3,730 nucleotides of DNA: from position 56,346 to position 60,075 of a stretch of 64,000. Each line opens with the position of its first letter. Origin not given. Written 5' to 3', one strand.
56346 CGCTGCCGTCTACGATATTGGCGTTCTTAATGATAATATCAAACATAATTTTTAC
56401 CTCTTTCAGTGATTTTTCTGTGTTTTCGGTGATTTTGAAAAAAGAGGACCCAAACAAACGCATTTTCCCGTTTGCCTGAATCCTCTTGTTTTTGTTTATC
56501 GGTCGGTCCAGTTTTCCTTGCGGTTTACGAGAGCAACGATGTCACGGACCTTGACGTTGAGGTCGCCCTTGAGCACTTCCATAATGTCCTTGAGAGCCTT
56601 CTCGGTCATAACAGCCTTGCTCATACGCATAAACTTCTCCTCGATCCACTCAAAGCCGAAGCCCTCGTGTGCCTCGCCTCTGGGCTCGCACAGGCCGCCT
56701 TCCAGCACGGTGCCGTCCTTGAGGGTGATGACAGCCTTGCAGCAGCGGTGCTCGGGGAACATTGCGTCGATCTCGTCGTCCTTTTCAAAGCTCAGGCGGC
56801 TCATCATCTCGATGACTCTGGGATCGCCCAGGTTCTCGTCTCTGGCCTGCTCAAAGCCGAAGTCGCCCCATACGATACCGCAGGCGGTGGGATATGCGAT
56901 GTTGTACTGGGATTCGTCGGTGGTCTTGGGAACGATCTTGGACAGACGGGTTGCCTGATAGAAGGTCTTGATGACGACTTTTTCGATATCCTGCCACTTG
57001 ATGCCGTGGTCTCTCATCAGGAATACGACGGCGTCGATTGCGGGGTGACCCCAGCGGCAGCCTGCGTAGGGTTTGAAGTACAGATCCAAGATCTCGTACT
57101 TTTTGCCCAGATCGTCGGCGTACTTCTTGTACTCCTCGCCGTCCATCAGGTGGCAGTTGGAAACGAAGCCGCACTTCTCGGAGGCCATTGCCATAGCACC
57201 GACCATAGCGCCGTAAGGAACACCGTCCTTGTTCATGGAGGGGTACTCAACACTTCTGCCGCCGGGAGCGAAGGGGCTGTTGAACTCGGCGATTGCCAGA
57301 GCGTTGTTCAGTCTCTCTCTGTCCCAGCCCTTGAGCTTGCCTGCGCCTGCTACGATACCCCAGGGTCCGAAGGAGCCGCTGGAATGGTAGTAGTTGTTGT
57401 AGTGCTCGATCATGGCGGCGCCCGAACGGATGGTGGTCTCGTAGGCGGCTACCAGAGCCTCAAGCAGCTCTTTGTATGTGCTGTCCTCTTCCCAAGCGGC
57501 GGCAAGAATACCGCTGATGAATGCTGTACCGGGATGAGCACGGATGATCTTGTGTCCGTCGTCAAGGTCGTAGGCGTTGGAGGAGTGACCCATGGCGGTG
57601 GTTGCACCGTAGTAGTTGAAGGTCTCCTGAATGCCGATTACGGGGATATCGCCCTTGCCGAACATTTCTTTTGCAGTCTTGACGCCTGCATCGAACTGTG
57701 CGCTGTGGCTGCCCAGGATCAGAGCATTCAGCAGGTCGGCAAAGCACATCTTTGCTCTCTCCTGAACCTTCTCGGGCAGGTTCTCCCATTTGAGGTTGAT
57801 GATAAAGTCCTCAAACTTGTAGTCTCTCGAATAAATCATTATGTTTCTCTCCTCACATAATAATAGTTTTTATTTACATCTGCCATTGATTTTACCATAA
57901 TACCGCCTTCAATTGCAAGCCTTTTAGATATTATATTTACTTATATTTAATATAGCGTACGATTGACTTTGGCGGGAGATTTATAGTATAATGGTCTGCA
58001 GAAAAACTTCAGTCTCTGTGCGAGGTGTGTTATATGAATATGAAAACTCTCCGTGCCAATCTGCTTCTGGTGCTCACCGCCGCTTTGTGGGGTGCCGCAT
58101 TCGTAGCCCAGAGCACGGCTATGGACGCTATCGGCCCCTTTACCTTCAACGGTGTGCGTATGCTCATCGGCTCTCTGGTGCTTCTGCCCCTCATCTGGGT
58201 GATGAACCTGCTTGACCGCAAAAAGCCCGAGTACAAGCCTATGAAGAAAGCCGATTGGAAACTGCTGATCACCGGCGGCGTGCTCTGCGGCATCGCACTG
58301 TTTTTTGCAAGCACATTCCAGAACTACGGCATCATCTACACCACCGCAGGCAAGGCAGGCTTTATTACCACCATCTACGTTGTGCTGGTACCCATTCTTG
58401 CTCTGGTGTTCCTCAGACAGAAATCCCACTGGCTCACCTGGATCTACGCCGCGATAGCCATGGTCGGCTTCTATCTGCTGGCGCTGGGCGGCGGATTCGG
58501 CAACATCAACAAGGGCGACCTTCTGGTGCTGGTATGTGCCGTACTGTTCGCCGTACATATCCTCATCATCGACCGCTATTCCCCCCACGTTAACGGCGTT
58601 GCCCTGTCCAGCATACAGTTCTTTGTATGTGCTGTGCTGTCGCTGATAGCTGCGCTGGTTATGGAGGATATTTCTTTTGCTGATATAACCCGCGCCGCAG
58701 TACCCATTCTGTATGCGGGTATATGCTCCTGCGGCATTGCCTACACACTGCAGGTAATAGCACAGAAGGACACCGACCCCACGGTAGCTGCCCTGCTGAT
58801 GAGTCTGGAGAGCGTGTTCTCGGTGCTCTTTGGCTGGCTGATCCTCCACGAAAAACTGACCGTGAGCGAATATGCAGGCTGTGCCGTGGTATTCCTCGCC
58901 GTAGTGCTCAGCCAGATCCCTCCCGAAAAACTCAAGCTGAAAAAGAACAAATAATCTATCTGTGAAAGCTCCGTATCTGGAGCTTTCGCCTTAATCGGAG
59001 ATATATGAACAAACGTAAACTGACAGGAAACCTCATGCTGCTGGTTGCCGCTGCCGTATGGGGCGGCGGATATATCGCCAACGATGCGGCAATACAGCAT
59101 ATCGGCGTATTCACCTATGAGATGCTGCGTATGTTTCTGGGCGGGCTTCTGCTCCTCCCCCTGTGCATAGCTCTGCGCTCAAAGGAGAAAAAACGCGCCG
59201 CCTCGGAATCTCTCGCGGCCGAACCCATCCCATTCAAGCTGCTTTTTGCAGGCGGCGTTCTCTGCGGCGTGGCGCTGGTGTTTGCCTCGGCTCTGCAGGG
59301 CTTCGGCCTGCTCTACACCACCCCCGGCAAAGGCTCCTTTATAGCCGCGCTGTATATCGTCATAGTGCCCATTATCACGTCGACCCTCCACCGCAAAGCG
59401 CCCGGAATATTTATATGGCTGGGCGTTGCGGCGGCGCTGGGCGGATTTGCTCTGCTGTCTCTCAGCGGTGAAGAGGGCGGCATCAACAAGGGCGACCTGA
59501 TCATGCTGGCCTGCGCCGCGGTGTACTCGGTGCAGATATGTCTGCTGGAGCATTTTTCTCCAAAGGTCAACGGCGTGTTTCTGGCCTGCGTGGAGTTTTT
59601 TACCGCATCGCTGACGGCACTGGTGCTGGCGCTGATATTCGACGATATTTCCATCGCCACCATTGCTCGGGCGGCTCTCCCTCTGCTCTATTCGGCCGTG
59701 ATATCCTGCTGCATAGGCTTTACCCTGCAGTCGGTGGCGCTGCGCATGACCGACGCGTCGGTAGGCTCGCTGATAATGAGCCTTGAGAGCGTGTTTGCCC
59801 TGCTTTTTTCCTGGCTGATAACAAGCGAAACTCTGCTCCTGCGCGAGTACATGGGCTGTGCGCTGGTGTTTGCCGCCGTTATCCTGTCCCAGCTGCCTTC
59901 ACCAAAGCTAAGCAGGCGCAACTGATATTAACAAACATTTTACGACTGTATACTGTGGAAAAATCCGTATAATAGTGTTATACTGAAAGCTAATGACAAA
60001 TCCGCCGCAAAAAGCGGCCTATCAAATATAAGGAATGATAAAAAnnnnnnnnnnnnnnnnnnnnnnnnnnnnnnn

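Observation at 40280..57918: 17.5-kb operon made almost entirely of tandem amidohydrolase paralogs (1 PrpD-like, 6 D-aminoacylase-like, 3 PepV-like, 2 AbgB-like)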

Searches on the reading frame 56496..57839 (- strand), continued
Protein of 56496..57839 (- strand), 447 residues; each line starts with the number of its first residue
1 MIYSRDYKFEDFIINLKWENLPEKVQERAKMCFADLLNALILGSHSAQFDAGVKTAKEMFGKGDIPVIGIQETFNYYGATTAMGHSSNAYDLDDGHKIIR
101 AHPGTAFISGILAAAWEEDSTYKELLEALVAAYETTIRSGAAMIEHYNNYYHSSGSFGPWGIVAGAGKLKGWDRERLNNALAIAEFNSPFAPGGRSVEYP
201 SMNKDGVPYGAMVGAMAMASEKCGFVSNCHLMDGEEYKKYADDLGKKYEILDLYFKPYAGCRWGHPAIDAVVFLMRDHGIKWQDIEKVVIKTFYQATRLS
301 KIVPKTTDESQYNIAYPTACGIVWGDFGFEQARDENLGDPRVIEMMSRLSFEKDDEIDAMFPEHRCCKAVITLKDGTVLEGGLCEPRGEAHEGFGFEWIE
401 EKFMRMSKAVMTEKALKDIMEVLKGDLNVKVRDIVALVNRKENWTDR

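Call 69: search_solved_structures(query=window:56496-57839:-, max_evalue=1e-10, show_alignments=3)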
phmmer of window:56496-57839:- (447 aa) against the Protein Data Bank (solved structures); distinct sequences matched with E-value up to 1e-10: 4.
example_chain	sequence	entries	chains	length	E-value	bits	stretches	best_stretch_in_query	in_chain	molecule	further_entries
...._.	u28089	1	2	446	6.9e-19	71.2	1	44-350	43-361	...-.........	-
2hp0_A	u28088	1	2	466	7.9e-19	71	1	44-350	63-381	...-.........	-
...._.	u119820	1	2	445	2.5e-15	59.5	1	29-428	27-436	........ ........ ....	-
7e9d_A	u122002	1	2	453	6.2e-14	54.9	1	29-428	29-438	IRG1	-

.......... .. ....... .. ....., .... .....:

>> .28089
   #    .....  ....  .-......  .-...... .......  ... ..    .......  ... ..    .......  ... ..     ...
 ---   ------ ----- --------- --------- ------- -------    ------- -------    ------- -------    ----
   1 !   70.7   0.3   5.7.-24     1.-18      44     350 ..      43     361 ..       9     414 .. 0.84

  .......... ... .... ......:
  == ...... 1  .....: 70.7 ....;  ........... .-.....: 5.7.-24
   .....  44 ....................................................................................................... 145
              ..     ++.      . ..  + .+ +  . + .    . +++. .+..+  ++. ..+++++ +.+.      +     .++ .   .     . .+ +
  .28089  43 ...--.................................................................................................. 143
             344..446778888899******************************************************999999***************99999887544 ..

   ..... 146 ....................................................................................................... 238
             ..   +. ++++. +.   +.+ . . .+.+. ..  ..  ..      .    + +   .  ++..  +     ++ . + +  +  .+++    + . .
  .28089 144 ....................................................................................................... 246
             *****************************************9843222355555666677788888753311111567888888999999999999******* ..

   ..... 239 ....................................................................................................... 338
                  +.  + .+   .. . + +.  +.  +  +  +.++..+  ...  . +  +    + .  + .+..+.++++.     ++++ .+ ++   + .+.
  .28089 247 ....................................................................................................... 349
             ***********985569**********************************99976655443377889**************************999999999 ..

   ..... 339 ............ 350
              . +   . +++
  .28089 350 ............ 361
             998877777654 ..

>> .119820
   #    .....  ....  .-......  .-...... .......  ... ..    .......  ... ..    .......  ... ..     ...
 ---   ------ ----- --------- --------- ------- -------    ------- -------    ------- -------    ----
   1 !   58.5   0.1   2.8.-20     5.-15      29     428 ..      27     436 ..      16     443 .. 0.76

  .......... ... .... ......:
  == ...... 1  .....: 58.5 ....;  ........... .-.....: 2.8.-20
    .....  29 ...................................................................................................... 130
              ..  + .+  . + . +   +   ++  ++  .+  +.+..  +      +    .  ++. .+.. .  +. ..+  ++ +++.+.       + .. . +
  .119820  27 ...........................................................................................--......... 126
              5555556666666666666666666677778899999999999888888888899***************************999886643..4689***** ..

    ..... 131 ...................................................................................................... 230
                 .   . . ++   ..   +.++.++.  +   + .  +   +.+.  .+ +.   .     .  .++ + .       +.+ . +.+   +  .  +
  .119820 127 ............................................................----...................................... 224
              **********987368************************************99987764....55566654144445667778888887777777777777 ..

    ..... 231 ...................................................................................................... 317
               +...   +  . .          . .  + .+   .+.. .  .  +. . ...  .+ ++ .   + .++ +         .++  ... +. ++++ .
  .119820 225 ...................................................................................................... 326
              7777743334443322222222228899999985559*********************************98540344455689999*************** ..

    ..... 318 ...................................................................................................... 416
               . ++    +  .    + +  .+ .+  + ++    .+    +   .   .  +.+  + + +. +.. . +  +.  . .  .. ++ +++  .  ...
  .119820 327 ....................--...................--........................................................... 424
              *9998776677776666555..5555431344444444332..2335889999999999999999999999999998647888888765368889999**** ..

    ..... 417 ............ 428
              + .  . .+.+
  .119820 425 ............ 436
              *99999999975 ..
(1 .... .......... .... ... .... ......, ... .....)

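Call 71: find_homologous_proteins(query=window:56496-57839:-, max_evalue=1e-20)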
Query window:56496-57839:- (447 aa): 1102 proteins with E <= 1e-20 among 8000 candidates; the best 120 are listed.
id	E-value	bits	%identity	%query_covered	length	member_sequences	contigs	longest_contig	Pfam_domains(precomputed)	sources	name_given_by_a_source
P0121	5.5e-294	993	95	100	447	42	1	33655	PF19305.5,PF03972.20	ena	-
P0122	1.6e-281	952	91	100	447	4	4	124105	PF19305.5,PF03972.20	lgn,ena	-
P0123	4.2e-227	772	75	99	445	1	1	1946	PF19305.5,PF03972.20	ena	-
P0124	9.0e-215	732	69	100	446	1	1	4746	PF19305.5,PF03972.20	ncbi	-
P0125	3.8e-214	730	69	100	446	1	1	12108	PF19305.5,PF03972.20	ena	-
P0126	5.3e-212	723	68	99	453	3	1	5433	PF19305.5,PF03972.20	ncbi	-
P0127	3.1e-193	661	65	98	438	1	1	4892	PF19305.5,PF03972.20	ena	-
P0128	2.8e-182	625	62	97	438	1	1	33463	PF19305.5,PF03972.20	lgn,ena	-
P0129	9.7e-182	623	62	98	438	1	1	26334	PF19305.5,PF03972.20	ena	-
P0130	1.7e-178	612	57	100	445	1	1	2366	PF19305.5,PF03972.20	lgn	-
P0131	4.0e-176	604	57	100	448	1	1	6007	PF19305.5,PF03972.20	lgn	-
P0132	7.7e-176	603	57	99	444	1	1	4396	PF19305.5,PF03972.20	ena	-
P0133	1.2e-175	603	57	100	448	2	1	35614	PF19305.5,PF03972.20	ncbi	-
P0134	2.3e-175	602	58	100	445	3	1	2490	PF19305.5,PF03972.20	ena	-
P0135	1.4e-174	599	56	100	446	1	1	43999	PF19305.5,PF03972.20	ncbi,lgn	-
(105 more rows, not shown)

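Call 72: find_encoding_contigs(protein=P0128, flank=10000, max_places=1)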
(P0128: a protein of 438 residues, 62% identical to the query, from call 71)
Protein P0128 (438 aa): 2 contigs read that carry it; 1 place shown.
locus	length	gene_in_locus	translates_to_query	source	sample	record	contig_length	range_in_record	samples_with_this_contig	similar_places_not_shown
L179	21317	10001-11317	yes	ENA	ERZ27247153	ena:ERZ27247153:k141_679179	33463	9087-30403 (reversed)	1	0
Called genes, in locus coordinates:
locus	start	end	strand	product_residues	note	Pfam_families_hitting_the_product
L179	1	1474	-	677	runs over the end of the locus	-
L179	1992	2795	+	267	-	-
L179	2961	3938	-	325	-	PF16902:FokI_D3 (weak), PF13280:WYL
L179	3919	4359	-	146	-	-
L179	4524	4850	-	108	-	PF04545:Sigma70_r4 (faint), PF13560:HTH_31, PF12844:HTH_19, PF13443:HTH_26 (weak), PF01381:HTH_3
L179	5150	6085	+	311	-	-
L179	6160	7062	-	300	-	PF00126:HTH_1, PF03466:LysR_substrate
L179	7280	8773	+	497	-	PF03553:Na_H_antiporter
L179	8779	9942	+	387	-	PF05222:AlaDh_PNT_N, PF03446:NAD_binding_2 (faint), PF01262:AlaDh_PNT_C, PF02826:2-Hacid_dh_C (weak)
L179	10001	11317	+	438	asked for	PF03972:MmgE_PrpD_N, PF19305:MmgE_PrpD_C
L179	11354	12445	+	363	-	PF00144:Beta-lactamase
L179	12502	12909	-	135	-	PF06397:Desulfoferrod_N, PF01880:Desulfoferrodox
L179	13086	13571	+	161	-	-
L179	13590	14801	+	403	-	PF01590:GAF (weak), PF13185:GAF_2, PF00005:ABC_tran, PF13304:AAA_21 (faint)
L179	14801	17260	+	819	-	PF02687:FtsX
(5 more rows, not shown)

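Call 73: find_encoding_contigs(protein=P0125, flank=10000, max_places=1)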
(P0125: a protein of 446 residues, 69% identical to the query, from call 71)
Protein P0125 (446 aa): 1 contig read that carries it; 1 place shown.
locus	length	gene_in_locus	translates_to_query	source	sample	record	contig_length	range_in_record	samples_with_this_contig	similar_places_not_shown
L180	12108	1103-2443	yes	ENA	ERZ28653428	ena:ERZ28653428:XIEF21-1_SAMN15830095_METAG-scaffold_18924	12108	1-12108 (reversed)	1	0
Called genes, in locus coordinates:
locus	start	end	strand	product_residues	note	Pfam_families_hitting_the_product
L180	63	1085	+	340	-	-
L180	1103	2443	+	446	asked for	PF03972:MmgE_PrpD_N, PF19305:MmgE_PrpD_C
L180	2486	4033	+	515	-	PF07969:Amidohydro_3, PF01979:Amidohydro_1 (faint), PF07969:Amidohydro_3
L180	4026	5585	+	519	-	PF07969:Amidohydro_3, PF01979:Amidohydro_1 (weak)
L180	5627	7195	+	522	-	PF07969:Amidohydro_3, PF01979:Amidohydro_1 (weak), PF07969:Amidohydro_3, PF01979:Amidohydro_1 (weak)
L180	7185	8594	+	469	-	PF01546:Peptidase_M20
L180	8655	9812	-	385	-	PF01545:Cation_efflux, PF16916:ZT_dimer (faint)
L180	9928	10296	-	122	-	PF07411:DUF1508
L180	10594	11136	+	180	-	PF02834:LigT_PEase, PF13563:2_5_RNA_ligase2, PF02834:LigT_PEase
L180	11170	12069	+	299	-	PF00892:EamA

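Call 92: predict_structure(alignment_id=A3)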
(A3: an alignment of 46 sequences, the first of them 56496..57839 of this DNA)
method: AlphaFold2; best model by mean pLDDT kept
length: 447 residues; sequences in the alignment: 46
mean_pLDDT: 91.2   pTM: 0.91
mean pLDDT of the five models: 91.2, 89.9, 89.6, 88.5, 84.1
residues with pLDDT >= 90: 325; 70-90: 104; 50-70: 8; < 50: 10
segments of 3 or more residues with pLDDT < 50: 194-203
pLDDT, mean of each block of 10 residues (from residue 1): 92 98 97 96 91 94 95 97 89 80 88 98 99 95 86 83 98 97 87 49 69 95 94 94 95 90 89 97 97 85 82 87 92 90 95 96 90 98 92 90 94 98 97 98 93
secondary structure, 60 per line:
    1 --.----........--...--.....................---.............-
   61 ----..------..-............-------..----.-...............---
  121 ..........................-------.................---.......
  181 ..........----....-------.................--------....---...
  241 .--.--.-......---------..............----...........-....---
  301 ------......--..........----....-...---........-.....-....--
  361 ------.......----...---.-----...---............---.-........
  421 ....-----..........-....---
elements in order: H8-15 H23-43 H47-59 H76-87 H103-117 H122-146 H154-170 H174-190 H195-198 H206-222 H238-241 H249-252 H264-277 E285-292 H294-297 H307-312 H315-324 H329-332 H340-347 E349-353 H355-358 E367-373 E378-380 H396-407 H413-424 H431-439

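Call 95: fold_search(model_id=the predicted structure, library=pdb)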
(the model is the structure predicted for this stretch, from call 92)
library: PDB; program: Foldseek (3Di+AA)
matches with E <= 10: 219; with E <= 0.001: 23
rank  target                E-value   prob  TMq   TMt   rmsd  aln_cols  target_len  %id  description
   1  2hp0_A                4.4e-21  1.00  0.77  0.77   4.3       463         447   19  Crystal structure of iminodisuccinate epimerase (released 2006-09-12)
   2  6r6t_B                2.3e-20  1.00  0.80  0.79   4.2       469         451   18  Crystal structure of mouse cis-aconitate decarboxylase (released 2019-09-25)
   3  7br9_B                3.7e-20  1.00  0.77  0.77   4.7       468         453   18  Crystal structure of mus musculus IRG1 (released 2021-02-03)
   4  6r6t_A                7.8e-20  1.00  0.79  0.79   4.1       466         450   18  Crystal structure of mouse cis-aconitate decarboxylase (released 2019-09-25)
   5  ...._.                9.9e-20  1.00  0.79  0.79   4.2       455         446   20  Crystal structure of iminodisuccinate epimerase (released 2006-09-12)
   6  7br9_A                4.9e-19  1.00  0.76  0.76   4.5       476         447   18  Crystal structure of mus musculus IRG1 (released 2021-02-03)
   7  6r6u_A                6.6e-19  1.00  0.75  0.73   5.5       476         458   19  Crystal structure of human cis-aconitate decarboxylase (released 2019-09-25)
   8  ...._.                7.6e-19  1.00  0.78  0.78   3.9       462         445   19  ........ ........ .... (released 2021-02-03)
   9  7e9d_A                8.4e-19  1.00  0.77  0.78   4.0       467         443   19  H102A mutant of IRG1 from bacillus (released 2021-03-31)
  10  6r6u_B                1.0e-18  1.00  0.74  0.72   5.4       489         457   19  Crystal structure of human cis-aconitate decarboxylase (released 2019-09-25)
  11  5mux_B                1.2e-18  1.00  0.71  0.68   6.1       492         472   20  Crystal structure of 2-methylcitrate dehydratase (MmgE) from Bacillus subtilis. (released 2018-02-14)
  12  5mux_A                1.8e-18  1.00  0.71  0.68   5.6       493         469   20  Crystal structure of 2-methylcitrate dehydratase (MmgE) from Bacillus subtilis. (released 2018-02-14)
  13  5mux_D                5.3e-18  1.00  0.70  0.67   6.2       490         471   20  Crystal structure of 2-methylcitrate dehydratase (MmgE) from Bacillus subtilis. (released 2018-02-14)
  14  5mux_F                7.8e-18  1.00  0.69  0.66   6.3       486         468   19  Crystal structure of 2-methylcitrate dehydratase (MmgE) from Bacillus subtilis. (released 2018-02-14)
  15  1szq_A                2.1e-17  1.00  0.63  0.60   7.5       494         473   19  Crystal Structure of 2-methylcitrate dehydratase (released 2004-04-27)
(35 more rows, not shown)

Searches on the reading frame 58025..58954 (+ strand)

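Call 6: search_protein_families(library=pfam, proteins=[window:58025-58954:+])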
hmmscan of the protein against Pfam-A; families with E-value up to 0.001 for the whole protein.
window:58025-58954:+ (309 aa): 1 family
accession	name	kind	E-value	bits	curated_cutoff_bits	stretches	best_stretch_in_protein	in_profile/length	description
PF00892.27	EamA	-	3e-43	147.8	28.2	2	163-295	2-132/135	EamA-like transporter family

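Call 65: search_protein_families(library=ncbifam, proteins=[window:58025-58954:+], max_evalue=1e-8)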
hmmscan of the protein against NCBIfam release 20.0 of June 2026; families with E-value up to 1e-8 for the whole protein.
window:58025-58954:+ (309 aa): 2 families
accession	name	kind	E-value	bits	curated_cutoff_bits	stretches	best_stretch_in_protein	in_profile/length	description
TIGR00950.1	2A78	equivalog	6.1e-15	55.3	230.2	1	22-294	1-264/264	carboxylate/amino acid/amine transporter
NF008432.0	PRK11272.1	equivalog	1.3e-10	41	270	1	17-298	17-287/294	drug/metabolite exporter YedA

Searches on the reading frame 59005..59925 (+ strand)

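Call 6: search_protein_families(library=pfam, proteins=[window:59005-59925:+])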
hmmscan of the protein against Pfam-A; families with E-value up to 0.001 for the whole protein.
window:59005-59925:+ (306 aa): 1 family
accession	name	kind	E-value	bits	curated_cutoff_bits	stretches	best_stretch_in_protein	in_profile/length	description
PF00892.27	EamA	-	1.7e-29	103.2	28.2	2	162-294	2-132/135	EamA-like transporter family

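Call 65: search_protein_families(library=ncbifam, proteins=[window:59005-59925:+], max_evalue=1e-8)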
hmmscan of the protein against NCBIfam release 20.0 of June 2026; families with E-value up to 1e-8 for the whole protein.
window:59005-59925:+ (306 aa): 1 family
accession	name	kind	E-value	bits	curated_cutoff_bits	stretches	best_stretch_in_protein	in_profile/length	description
TIGR00950.1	2A78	equivalog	7.3e-12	45.3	230.2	0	111-293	73-264/264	carboxylate/amino acid/amine transporter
